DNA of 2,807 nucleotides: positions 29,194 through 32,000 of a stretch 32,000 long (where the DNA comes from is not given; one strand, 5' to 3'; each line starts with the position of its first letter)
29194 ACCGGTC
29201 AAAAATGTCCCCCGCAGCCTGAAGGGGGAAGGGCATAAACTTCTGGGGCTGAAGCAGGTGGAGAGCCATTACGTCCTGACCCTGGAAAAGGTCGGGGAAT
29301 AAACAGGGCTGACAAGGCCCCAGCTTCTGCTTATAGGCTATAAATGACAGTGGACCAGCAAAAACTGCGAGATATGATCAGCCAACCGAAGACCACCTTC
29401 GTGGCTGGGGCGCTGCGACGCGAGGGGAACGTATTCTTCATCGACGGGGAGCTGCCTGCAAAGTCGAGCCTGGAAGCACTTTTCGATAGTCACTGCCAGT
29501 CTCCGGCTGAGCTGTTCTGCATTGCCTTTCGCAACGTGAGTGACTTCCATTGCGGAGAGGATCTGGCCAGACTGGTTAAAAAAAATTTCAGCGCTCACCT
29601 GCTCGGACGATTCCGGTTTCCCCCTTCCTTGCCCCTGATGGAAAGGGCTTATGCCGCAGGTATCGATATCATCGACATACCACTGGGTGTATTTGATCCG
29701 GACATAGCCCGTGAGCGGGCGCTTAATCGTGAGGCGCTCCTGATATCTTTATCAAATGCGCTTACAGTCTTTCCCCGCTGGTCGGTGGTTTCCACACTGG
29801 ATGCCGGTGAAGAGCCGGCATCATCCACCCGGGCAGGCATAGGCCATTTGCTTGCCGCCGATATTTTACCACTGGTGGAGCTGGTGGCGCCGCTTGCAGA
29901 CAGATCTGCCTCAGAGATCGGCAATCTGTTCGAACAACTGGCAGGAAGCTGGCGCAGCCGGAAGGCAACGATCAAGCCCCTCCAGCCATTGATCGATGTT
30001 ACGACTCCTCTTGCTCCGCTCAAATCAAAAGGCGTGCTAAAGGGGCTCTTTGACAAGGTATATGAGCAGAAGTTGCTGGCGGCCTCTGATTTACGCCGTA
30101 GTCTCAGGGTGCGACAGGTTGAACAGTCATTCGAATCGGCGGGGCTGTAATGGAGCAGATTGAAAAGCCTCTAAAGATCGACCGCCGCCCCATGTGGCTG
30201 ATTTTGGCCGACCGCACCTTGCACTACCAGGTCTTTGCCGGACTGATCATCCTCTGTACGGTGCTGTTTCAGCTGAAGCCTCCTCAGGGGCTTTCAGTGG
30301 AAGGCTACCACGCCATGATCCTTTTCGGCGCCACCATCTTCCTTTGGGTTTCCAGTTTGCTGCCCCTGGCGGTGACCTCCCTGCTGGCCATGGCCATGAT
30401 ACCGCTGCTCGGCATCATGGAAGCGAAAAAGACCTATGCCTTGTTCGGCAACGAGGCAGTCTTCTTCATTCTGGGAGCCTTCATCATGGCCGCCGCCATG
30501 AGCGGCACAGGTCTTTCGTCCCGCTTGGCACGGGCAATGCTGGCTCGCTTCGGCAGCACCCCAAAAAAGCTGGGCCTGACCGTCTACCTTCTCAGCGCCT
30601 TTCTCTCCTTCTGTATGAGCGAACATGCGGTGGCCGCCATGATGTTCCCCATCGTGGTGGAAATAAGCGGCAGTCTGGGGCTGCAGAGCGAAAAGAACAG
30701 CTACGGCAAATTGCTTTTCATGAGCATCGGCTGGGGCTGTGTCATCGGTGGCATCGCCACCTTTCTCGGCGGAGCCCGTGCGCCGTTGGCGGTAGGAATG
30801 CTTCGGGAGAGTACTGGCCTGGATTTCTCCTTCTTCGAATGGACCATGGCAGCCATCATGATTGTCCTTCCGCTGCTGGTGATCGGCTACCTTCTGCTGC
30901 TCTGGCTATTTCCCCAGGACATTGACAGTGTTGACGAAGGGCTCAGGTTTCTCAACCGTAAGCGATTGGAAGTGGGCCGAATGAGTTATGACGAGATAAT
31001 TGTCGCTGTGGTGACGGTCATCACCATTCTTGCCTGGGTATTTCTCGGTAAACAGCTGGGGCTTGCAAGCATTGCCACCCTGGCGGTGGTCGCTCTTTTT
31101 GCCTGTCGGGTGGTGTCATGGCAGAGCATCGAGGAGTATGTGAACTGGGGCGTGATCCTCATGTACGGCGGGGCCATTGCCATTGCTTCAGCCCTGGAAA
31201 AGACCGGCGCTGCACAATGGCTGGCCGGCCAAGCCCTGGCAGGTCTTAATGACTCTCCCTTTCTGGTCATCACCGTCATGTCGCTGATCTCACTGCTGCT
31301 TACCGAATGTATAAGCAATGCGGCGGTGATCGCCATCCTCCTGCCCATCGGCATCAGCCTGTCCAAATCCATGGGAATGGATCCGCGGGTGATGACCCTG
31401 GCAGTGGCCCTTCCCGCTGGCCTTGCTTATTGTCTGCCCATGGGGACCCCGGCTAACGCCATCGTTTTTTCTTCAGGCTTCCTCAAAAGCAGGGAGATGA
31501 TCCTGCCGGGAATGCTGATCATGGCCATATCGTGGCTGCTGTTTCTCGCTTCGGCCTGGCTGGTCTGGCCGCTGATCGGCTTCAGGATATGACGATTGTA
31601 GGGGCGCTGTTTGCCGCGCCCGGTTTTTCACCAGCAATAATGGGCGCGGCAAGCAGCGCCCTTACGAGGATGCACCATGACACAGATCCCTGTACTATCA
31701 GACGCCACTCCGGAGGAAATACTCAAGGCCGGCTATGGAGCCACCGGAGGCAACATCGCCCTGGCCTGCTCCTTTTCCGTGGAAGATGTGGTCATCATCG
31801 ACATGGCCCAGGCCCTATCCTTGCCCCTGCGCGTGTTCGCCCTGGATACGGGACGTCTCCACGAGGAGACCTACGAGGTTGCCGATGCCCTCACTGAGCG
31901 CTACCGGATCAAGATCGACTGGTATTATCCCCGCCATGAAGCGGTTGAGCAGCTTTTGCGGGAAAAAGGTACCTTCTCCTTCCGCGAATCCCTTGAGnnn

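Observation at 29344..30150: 268-aa orphan embedded in the sulfur operon and start/stop-coupled to the permease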

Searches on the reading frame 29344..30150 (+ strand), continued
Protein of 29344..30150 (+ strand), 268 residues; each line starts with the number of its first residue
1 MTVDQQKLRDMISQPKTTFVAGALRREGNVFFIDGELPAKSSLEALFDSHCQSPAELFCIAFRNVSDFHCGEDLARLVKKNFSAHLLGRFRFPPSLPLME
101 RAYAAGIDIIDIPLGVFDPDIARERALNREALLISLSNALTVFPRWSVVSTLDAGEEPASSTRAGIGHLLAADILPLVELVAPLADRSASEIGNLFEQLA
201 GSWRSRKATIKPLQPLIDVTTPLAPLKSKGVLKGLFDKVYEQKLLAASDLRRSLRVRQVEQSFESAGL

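Call 68: find_encoding_contigs(protein=P0457, flank=9000, max_places=1)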
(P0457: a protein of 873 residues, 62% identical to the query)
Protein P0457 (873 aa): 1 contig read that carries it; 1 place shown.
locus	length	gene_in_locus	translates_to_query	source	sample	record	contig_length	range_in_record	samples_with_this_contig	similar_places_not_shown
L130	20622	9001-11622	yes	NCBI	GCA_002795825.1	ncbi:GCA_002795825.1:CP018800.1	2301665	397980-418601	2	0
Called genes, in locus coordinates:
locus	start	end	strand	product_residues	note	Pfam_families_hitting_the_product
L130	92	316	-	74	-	PF01206:TusA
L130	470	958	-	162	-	PF13686:DrsE_2, PF02635:DsrE (faint)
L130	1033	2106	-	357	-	PF01883:FeS_assembly_P, PF00142:Fer4_NifH (faint), PF01656:CbiA, PF09140:MipZ, PF10609:ParA, PF13614:AAA_31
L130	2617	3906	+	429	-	PF05810:NinF, PF00291:PALP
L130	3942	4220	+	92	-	PF02597:ThiS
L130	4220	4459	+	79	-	PF09383:NIL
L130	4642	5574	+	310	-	PF00291:PALP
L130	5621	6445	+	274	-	PF00899:ThiF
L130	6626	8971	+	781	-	PF03460:NIR_SIR_ferr (weak), PF01077:NIR_SIR, PF03460:NIR_SIR_ferr, PF01077:NIR_SIR, PF01206:TusA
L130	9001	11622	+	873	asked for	PF04055:Radical_SAM, PF00939:Na_sulph_symp, PF03600:CitMHS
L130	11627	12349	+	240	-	PF01507:PAPS_reduct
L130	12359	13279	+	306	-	PF01507:PAPS_reduct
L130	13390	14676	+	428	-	PF00009:GTP_EFTU, PF01926:MMR_HSR1 (faint), PF03144:GTP_EFTU_D2, PF22594:GTP-eEF1A_C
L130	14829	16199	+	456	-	PF02881:SRP54_N, PF00448:SRP54, PF13401:AAA_22 (weak), PF01656:CbiA (weak), PF13671:AAA_33 (weak), PF02978:SRP_SPB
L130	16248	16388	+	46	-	-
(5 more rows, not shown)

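Call 83: predict_structure(alignment_id=A5)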
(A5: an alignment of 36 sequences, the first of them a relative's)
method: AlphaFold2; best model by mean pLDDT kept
length: 873 residues; sequences in the alignment: 36
mean_pLDDT: 86.0   pTM: 0.60
mean pLDDT of the five models: 86.0, 85.1, 83.8, 83.6, 81.3
residues with pLDDT >= 90: 336; 70-90: 485; 50-70: 46; < 50: 6
segments of 3 or more residues with pLDDT < 50: 142-145
pLDDT, mean of each block of 10 residues (from residue 1): 82 86 84 70 86 72 81 86 90 90 87 86 83 82 62 89 90 88 89 92 88 92 92 93 93 93 93 89 92 93 87 83 88 88 73 60 71 75 83 76 70 81 90 90 90 91 83 90 89 85 90 89 88 93 93 90 91 88 95 89 83 89 91 94 93 84 81 87 92 84 94 90 79 86 88 80 86 87 81 87 89 89 80 88 91 93 83 60
secondary structure, 60 per line:
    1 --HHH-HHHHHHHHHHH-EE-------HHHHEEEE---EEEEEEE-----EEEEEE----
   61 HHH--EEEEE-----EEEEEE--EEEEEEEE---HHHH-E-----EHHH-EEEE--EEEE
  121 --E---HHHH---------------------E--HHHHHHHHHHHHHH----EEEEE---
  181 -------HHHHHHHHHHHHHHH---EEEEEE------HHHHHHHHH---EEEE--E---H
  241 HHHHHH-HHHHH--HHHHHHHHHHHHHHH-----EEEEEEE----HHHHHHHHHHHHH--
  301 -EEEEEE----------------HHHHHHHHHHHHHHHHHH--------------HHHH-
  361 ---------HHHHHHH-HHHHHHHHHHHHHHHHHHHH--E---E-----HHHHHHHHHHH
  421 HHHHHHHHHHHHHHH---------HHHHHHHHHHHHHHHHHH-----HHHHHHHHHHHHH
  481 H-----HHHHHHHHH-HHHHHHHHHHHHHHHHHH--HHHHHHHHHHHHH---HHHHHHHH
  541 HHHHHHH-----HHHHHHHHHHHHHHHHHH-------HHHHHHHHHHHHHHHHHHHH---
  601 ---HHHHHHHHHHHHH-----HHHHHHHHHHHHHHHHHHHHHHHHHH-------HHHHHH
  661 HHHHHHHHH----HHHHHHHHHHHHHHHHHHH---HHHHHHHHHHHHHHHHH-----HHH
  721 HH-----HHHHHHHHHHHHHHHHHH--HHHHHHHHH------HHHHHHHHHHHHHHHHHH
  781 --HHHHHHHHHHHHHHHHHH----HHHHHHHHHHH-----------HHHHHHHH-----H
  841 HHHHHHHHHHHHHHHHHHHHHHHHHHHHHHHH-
elements in order (helices of 4 or more, strands of 3 or more residues): H7-17 H28-31 E32-35 E39-45 E51-56 E66-70 E76-81 E84-91 H95-98 E111-114 E117-120 H127-130 H155-168 E173-177 H188-202 E206-211 H218-226 E230-233 H240-246 H248-252 H255-269 E275-281 H286-298 E302-307 H324-341 H356-359 H370-376 H378-397 H410-435 H445-462 H468-481 H487-495 H497-514 H517-529 H533-547 H553-570 H578-597 H604-616 H622-647 H655-669 H674-692 H696-712 H718-722 H728-745 H748-756 H763-780 H783-800 H805-815 H827-834 H840-872

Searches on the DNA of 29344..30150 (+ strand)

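Call 77: search_rna_families(sources=[L001, L015, L026, L002, L006, L023, L038], threshold=gathering)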
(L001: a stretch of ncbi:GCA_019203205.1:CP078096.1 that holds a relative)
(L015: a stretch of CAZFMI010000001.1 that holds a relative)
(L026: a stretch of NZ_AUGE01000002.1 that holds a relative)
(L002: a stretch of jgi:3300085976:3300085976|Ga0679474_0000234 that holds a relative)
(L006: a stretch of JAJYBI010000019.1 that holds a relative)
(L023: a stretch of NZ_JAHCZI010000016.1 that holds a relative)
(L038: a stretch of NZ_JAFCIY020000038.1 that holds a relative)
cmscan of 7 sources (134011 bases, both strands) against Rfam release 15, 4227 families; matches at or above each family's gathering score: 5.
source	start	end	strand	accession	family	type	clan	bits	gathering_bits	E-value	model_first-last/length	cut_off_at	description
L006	8742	8850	+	RF00162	SAM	Cis-reg; riboswitch;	CL00012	75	44.4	1.9e-15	1-108/108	no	SAM riboswitch aptamer (S box leader)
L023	1748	1819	-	RF00005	tRNA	Gene; tRNA;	CL00001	64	29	2.9e-11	1-71/71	no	tRNA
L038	12932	13009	-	RF01051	c-di-GMP-I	Cis-reg; riboswitch;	CL00126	60.8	35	4.3e-09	1-87/87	no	c-di-GMP-I riboswitch aptamer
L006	2330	2404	+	RF01051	c-di-GMP-I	Cis-reg; riboswitch;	CL00126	50.4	35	1.5e-06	1-87/87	no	c-di-GMP-I riboswitch aptamer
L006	1961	2035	+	RF01051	c-di-GMP-I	Cis-reg; riboswitch;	CL00126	50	35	1.8e-06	1-87/87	no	c-di-GMP-I riboswitch aptamer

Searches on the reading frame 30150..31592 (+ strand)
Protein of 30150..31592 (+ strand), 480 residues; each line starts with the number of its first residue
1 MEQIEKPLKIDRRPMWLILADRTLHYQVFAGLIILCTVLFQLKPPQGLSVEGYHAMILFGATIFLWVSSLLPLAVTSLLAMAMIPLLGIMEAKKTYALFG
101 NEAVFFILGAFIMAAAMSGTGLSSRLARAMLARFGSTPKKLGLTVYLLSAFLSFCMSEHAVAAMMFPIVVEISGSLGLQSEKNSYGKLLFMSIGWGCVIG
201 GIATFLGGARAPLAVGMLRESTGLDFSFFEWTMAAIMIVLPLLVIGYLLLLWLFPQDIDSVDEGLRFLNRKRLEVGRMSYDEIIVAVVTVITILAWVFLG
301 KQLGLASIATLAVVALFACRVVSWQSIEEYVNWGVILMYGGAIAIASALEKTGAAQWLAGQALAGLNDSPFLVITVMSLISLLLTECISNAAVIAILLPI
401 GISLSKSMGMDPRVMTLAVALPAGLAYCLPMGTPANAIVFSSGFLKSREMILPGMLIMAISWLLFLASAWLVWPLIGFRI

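Call 3: search_protein_families(library=pfam, proteins=[window:30150-31592:+], max_evalue=1)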
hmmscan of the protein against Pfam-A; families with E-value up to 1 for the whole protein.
window:30150-31592:+ (480 aa): 3 families
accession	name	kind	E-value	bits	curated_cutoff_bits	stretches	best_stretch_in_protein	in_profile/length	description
PF00939.25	Na_sulph_symp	-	2e-64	218.8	27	1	25-476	4-469/472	Sodium:sulfate symporter transmembrane region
PF03600.22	CitMHS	-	2.3e-47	162.2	31.9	2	64-420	2-336/336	Citrate transporter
PF06808.19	DctM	-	3.9e-05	23.1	23.8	2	224-468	160-410/413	Tripartite ATP-independent periplasmic transporter, DctM component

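Call 4: search_protein_families(library=ncbifam, proteins=[window:30150-31592:+], max_evalue=1)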
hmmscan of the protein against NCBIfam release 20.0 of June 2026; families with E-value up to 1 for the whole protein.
window:30150-31592:+ (480 aa): 2 families
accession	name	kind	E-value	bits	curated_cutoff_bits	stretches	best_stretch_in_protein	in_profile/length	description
TIGR00785.1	dass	subfamily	4.1e-81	273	198.6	1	45-471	3-442/444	DASS family sodium-coupled anion symporter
NF040989.1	MamN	equivalog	0.00061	18.6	500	1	329-467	52-187/437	magnetosome biogenesis transporter MamN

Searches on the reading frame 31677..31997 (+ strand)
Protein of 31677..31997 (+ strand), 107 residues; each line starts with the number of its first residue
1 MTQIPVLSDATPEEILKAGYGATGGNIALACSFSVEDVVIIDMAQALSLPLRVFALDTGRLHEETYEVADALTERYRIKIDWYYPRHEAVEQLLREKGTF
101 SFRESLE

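Call 45: search_protein_families(library=pfam, proteins=[window:31677-31997:+], max_evalue=0.01)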
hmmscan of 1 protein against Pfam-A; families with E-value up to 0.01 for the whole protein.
window:31677-31997:+ (107 aa): 1 family
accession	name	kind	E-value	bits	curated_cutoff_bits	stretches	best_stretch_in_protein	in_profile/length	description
PF01507.26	PAPS_reduct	-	2.5e-11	44.3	22.5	1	26-100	1-75/175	Phosphoadenosine phosphosulfate reductase domain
